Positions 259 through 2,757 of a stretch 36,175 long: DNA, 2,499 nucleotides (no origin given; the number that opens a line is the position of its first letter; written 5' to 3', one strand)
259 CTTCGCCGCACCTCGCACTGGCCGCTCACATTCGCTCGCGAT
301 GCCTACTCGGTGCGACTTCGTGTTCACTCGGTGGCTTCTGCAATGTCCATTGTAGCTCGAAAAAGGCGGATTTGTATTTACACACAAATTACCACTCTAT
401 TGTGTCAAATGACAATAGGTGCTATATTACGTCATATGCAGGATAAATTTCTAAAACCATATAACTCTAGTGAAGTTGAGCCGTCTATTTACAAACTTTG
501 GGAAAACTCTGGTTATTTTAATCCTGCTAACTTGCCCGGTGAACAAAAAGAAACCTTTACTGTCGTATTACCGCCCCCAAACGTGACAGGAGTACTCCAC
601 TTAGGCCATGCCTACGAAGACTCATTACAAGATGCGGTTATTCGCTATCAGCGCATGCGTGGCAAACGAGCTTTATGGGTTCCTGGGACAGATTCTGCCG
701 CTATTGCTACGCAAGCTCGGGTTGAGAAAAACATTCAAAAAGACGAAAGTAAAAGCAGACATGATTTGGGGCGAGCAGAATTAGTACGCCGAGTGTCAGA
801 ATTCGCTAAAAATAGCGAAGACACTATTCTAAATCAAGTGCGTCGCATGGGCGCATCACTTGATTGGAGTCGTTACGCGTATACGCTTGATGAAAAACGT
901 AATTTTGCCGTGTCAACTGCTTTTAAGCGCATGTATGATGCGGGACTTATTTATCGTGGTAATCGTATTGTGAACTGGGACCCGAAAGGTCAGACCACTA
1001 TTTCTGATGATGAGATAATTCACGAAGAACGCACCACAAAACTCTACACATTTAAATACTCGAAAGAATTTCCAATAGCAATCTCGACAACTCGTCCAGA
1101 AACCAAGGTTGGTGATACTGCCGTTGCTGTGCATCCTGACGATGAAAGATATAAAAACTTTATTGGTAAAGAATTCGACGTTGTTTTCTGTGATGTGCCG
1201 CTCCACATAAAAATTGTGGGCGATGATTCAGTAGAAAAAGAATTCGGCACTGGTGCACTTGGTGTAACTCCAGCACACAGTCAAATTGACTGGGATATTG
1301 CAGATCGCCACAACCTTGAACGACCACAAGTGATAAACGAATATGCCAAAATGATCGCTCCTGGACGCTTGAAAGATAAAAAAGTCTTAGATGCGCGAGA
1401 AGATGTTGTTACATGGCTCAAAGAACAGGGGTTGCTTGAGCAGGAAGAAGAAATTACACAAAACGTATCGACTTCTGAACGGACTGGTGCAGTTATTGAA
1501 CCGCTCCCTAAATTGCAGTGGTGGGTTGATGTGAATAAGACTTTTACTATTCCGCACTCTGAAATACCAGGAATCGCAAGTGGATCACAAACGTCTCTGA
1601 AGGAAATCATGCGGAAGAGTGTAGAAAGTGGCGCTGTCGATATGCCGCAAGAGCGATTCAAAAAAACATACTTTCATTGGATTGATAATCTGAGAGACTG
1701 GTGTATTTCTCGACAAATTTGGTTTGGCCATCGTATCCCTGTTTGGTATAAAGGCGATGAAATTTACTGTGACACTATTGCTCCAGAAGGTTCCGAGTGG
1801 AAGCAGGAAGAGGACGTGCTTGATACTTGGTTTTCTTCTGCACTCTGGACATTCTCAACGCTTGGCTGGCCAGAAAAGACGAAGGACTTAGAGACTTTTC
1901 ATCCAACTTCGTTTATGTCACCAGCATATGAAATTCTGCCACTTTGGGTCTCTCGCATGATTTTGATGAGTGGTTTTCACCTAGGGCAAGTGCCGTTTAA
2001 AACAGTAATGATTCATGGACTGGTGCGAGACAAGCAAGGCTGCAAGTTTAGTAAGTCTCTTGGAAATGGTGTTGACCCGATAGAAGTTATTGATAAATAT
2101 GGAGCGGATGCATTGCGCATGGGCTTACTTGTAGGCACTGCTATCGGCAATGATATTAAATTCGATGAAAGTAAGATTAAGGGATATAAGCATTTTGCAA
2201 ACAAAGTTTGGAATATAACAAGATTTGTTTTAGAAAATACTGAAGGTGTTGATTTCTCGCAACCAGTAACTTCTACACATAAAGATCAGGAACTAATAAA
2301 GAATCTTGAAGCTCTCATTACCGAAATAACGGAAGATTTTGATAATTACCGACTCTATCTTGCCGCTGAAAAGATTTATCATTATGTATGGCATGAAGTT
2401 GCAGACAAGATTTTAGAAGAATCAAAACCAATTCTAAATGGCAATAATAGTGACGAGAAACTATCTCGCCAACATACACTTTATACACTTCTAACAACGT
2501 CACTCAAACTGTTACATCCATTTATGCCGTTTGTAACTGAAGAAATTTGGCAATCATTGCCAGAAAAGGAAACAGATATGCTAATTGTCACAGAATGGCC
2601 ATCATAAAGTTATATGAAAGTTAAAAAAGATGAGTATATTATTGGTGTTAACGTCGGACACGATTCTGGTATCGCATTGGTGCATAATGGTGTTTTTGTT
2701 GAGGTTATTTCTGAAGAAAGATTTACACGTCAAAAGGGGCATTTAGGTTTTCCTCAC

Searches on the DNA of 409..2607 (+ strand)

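Call 96: search_rna_families(sources=[L335, L348, L349, L350, L355, L353], threshold=gathering)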
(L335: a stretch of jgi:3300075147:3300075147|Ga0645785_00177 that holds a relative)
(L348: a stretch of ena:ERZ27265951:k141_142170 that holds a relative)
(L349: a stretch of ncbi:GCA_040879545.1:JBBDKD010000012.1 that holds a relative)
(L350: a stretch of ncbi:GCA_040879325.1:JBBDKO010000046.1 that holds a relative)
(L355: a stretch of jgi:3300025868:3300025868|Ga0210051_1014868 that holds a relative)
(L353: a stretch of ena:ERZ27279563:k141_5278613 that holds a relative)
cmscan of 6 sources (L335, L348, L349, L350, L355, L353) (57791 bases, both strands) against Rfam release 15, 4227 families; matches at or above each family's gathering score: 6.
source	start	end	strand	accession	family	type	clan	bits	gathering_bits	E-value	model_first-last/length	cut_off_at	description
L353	1674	2076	-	RF00023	tmRNA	Gene;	CL00001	108.3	47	2.1e-41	1-374/374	no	transfer-messenger RNA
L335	13107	13179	+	RF00005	tRNA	Gene; tRNA;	CL00001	75.6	29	8.3e-15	1-71/71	no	tRNA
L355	1764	1882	+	RF03000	LOOT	Gene; sRNA;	-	69.2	46.4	5.8e-11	1-121/121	no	LOOT RNA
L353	5375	5448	+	RF00005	tRNA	Gene; tRNA;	CL00001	68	29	9.9e-13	1-71/71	no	tRNA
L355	6494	6565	-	RF00005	tRNA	Gene; tRNA;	CL00001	59.3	29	2.5e-10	1-71/71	no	tRNA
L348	1524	1578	+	RF00008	Hammerhead_3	Gene; ribozyme;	CL00010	48.9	48.5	9.2e-08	1-54/54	no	Hammerhead ribozyme (type III)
